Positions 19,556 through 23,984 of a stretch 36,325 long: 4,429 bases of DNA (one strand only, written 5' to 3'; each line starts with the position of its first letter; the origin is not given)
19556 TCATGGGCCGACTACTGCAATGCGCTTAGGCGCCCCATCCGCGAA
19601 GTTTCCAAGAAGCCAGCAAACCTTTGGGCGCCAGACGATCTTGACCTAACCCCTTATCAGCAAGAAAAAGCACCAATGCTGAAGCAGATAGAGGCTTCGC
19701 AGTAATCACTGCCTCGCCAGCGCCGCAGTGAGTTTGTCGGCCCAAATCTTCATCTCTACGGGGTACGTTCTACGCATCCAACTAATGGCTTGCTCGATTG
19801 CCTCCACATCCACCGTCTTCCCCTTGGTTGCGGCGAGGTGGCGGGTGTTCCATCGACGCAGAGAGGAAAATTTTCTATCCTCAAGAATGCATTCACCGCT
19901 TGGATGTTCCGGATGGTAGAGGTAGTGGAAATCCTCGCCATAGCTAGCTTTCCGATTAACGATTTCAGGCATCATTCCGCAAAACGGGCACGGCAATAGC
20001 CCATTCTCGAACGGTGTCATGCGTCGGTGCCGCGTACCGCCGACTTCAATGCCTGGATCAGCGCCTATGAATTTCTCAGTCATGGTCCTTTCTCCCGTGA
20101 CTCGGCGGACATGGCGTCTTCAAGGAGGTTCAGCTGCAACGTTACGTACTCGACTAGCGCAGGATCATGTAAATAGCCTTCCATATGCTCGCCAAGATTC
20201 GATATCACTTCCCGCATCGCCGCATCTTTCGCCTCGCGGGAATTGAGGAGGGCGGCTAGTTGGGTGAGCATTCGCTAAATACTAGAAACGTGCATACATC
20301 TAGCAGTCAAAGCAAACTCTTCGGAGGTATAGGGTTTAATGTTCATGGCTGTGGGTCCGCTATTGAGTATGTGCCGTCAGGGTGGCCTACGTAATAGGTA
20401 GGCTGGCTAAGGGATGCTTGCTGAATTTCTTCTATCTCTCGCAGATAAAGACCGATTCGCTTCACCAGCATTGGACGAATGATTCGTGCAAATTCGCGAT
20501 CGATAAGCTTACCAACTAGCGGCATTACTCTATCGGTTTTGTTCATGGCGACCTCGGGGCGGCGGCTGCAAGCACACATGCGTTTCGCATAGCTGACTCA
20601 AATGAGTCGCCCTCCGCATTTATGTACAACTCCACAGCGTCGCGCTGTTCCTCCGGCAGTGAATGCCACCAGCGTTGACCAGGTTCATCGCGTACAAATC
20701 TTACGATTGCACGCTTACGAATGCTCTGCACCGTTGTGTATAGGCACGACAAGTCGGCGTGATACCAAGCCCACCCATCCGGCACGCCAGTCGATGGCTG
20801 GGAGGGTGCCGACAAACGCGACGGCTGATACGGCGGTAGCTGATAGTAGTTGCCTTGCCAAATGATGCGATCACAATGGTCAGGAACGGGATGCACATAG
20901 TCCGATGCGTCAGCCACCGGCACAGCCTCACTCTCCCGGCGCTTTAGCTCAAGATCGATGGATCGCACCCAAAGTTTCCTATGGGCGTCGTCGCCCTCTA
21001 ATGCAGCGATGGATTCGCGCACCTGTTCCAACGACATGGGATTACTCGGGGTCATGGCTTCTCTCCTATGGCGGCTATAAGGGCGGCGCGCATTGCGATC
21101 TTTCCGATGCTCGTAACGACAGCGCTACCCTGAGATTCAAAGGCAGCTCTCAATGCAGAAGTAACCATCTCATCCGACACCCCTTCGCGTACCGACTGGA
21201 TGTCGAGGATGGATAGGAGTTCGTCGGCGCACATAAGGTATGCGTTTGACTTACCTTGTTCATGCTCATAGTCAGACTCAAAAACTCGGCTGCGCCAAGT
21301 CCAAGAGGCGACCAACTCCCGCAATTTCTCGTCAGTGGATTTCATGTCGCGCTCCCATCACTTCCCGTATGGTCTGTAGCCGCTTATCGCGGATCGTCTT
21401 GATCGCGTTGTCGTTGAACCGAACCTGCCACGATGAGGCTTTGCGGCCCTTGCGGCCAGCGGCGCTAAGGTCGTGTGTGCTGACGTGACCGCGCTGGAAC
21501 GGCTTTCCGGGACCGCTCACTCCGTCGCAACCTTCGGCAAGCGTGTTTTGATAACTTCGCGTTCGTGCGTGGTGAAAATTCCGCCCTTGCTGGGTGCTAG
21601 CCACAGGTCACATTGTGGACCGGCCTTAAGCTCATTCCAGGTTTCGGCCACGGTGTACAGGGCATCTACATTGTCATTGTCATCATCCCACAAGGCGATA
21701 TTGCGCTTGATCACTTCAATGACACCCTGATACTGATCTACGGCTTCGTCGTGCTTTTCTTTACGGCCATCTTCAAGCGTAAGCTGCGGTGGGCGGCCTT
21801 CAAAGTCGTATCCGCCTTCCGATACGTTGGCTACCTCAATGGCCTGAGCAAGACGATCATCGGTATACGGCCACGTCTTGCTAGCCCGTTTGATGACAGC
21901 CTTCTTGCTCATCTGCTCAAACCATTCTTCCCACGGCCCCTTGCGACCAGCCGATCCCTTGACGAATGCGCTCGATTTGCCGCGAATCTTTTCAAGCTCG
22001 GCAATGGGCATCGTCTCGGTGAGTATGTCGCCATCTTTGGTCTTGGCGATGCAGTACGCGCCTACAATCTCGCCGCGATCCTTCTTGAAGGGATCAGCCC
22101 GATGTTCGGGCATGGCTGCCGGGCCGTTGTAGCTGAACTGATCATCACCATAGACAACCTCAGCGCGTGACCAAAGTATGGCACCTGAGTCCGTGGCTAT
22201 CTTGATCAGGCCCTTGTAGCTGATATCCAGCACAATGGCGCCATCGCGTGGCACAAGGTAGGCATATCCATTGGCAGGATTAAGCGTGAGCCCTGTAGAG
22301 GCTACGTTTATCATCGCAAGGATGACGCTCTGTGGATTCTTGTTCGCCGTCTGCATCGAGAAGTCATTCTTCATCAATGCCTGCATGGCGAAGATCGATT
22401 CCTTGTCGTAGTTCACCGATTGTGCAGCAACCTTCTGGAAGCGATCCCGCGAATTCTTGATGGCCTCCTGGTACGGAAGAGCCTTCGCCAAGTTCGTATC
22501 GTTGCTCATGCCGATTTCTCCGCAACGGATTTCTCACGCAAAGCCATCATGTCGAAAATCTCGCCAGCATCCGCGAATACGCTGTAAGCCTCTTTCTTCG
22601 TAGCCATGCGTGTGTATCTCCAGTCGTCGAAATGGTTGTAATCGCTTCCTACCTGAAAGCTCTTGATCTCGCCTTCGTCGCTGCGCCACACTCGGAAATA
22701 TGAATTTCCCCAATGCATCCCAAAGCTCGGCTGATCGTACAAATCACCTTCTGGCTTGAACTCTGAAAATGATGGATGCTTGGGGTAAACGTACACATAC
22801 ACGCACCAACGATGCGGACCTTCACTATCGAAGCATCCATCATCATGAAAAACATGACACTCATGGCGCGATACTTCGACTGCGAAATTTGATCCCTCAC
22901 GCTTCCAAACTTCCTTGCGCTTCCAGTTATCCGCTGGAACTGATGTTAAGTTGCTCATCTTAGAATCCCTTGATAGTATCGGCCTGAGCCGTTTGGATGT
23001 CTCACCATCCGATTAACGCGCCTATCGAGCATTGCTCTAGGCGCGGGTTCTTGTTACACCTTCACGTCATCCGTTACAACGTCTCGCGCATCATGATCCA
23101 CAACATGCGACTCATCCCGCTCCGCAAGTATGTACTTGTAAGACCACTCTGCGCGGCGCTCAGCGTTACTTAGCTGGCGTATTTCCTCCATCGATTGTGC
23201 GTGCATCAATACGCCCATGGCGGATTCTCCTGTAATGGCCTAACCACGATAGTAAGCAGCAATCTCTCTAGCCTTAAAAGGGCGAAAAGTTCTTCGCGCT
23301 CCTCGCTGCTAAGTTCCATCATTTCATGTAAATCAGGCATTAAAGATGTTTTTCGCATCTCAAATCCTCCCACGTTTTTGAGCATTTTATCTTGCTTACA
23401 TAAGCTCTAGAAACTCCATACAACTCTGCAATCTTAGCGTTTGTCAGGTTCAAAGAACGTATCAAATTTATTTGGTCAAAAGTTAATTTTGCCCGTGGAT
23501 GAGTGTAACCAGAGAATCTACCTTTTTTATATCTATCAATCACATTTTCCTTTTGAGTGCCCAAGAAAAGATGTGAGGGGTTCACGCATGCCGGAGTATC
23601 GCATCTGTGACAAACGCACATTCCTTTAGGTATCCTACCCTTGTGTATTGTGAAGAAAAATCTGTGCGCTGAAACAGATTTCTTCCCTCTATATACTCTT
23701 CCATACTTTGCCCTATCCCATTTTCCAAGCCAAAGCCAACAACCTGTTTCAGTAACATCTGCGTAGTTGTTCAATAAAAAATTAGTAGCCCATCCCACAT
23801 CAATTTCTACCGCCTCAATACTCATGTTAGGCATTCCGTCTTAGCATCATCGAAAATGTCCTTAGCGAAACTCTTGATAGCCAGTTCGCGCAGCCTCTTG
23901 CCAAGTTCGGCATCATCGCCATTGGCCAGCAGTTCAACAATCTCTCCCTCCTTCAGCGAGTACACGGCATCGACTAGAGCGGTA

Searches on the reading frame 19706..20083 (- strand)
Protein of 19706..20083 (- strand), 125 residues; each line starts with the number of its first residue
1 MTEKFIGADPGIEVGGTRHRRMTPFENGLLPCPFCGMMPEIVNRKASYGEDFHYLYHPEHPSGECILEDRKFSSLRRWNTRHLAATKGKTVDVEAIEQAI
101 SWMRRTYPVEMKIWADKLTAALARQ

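Call 45: search_protein_families(library=phrogs, proteins=[window:19706-20083:-], max_evalue=0.001)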
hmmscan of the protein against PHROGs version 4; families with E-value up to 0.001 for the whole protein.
window:19706-20083:- (125 aa): 1 family
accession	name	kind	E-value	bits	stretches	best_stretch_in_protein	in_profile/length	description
phrog_599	-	moron, auxiliary metabolic gene and host takeover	3.7e-05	25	1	27-97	72-142/262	Lar-like restriction alleviation protein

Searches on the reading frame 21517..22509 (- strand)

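Call 44: search_protein_families(library=phrogs, proteins=[window:21517-22509:-], max_evalue=0.001)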
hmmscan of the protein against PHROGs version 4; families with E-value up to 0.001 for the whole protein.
window:21517-22509:- (330 aa): 4 families
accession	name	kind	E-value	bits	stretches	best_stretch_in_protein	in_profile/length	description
phrog_148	-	DNA, RNA and nucleotide metabolism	2.6e-66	225.8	1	10-276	26-283/387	RecT-like ssDNA annealing protein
phrog_19737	-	unknown function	9.4e-08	33.3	1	21-108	22-104/108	-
phrog_2780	-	DNA, RNA and nucleotide metabolism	1.6e-06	28.8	1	76-212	69-197/369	RecT-like ssDNA annealing protein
phrog_12233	-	DNA, RNA and nucleotide metabolism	0.0006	20.9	1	172-232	6-62/158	RecT-like ssDNA annealing protein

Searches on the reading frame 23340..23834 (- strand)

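Call 44: search_protein_families(library=phrogs, proteins=[window:23340-23834:-], max_evalue=0.001)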
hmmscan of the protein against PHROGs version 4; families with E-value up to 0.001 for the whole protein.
window:23340-23834:- (164 aa): 9 families
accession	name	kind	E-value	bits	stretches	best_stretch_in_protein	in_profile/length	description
phrog_1872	-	DNA, RNA and nucleotide metabolism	1.9e-31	110.2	1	27-119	31-127/166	endonuclease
phrog_59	-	DNA, RNA and nucleotide metabolism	8.5e-28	98.8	1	22-156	148-273/423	HNH endonuclease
phrog_826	-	DNA, RNA and nucleotide metabolism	3.1e-25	90.3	1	26-103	79-160/281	HNH endonuclease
phrog_6254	-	DNA, RNA and nucleotide metabolism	1.6e-23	84.7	1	28-145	10-143/154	HNH endonuclease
phrog_3593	-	DNA, RNA and nucleotide metabolism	1e-20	75.3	1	27-104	65-143/210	HNH endonuclease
phrog_1492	-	DNA, RNA and nucleotide metabolism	9.5e-14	52.3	1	36-112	90-172/414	HNH endonuclease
phrog_4842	-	DNA, RNA and nucleotide metabolism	4.5e-11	43.8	1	27-90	72-136/154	HNH endonuclease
phrog_99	-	DNA, RNA and nucleotide metabolism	7e-08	33.5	1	24-110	117-215/383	HNH endonuclease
phrog_20467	-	DNA, RNA and nucleotide metabolism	0.00029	21.7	1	72-159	23-108/112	HNH endonuclease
